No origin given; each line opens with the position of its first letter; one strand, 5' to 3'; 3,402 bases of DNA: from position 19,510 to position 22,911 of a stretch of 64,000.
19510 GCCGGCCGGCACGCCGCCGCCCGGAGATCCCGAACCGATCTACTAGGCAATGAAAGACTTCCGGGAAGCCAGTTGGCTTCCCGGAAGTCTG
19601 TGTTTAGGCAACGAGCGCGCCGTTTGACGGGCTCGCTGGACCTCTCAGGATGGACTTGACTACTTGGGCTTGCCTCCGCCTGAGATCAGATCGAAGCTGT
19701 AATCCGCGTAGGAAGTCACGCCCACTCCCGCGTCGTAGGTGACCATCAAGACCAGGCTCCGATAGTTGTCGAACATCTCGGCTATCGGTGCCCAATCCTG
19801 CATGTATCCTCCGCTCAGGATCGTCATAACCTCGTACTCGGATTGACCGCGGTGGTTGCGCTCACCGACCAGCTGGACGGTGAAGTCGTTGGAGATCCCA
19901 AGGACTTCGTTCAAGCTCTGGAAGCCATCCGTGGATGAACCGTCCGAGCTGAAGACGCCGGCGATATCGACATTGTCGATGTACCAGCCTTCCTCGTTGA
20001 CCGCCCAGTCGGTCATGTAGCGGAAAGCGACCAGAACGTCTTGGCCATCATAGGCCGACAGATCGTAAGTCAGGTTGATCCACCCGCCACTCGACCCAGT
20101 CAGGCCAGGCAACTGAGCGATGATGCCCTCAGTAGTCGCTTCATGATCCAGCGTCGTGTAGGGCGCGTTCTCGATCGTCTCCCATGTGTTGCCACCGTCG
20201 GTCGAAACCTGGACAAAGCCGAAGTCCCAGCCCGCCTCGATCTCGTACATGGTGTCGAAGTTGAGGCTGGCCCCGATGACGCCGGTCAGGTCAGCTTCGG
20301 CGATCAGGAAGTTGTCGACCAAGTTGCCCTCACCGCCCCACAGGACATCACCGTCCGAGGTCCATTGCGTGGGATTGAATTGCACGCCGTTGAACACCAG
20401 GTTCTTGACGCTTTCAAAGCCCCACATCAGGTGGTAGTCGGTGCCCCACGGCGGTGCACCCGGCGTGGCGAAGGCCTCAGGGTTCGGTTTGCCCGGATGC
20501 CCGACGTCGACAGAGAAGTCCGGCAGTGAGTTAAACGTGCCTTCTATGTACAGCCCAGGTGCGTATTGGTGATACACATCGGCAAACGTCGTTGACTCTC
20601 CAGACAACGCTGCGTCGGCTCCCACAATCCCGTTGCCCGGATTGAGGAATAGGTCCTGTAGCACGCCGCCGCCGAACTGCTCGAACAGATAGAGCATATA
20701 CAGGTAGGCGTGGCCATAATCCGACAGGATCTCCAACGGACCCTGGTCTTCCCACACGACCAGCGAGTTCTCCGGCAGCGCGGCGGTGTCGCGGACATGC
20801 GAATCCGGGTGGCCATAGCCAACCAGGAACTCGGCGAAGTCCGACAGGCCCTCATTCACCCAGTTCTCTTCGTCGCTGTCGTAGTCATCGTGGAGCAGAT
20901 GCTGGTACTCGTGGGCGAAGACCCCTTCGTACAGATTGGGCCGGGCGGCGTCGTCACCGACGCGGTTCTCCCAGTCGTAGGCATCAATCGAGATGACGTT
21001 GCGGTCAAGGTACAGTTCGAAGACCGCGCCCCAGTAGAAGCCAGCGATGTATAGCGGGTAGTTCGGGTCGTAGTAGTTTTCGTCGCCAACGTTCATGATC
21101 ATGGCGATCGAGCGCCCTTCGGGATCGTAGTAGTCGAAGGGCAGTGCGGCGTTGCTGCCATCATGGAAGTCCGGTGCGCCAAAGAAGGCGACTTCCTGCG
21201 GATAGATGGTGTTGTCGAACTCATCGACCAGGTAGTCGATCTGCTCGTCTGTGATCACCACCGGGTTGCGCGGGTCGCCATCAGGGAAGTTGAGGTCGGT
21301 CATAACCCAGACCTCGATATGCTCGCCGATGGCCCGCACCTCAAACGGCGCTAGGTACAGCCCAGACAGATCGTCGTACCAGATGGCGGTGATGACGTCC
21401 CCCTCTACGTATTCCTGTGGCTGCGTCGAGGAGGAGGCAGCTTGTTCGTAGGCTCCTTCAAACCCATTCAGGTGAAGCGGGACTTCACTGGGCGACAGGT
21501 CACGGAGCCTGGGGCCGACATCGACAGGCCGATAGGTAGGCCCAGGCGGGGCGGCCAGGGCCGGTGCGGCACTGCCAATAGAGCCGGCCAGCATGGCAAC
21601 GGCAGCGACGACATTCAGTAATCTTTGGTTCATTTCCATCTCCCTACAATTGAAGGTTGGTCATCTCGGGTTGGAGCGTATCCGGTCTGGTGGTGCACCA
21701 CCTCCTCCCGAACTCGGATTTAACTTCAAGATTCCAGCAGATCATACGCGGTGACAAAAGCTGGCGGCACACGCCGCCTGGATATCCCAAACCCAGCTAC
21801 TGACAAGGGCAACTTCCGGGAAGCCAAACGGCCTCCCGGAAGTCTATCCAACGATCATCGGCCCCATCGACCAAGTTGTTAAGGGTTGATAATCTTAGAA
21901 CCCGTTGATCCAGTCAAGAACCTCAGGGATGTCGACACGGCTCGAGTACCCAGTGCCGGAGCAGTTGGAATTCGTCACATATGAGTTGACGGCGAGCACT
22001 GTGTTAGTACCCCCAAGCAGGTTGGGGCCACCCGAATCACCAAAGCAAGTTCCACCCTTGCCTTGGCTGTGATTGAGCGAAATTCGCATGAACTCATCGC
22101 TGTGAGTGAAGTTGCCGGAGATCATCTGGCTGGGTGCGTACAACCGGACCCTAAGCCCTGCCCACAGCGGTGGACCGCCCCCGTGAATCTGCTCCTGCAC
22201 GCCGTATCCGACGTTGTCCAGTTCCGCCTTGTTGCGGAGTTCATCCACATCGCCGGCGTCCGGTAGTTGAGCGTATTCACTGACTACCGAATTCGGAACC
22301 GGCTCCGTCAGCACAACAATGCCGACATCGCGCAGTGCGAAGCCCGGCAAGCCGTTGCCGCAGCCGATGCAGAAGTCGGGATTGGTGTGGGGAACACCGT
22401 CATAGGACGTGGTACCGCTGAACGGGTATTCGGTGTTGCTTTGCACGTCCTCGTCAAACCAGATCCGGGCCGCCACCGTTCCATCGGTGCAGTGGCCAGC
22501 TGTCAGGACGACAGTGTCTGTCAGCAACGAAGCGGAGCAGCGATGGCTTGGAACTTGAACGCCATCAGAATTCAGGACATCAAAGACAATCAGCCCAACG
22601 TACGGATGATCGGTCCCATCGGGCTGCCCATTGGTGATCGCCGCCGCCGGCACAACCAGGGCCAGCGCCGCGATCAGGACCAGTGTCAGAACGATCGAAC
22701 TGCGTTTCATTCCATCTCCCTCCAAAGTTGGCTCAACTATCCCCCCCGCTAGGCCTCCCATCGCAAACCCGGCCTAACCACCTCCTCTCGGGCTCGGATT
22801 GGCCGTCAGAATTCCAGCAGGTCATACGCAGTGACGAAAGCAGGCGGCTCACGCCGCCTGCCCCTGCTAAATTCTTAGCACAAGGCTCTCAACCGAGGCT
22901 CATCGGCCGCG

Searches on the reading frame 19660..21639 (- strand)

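Call 37: search_protein_families(library=pfam, proteins=[window:19660-21639:-], max_evalue=0.00001)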
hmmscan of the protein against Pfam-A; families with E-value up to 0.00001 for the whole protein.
window:19660-21639:- (659 aa): 1 family
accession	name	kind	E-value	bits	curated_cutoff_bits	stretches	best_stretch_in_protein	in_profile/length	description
PF20773.4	InhA-like_MAM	-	3.4e-25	89.1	26.9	1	433-559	41-162/191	Immune inhibitor A-like, MAM domain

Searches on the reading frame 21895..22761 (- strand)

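Call 37: search_protein_families(library=pfam, proteins=[window:21895-22761:-], max_evalue=0.00001)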
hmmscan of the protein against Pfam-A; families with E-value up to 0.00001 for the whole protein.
window:21895-22761:- (288 aa): 1 family
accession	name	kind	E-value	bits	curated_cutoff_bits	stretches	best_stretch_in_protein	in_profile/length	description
PF00089.32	Trypsin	-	3.6e-15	56.8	20.6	1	68-285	18-220/220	Trypsin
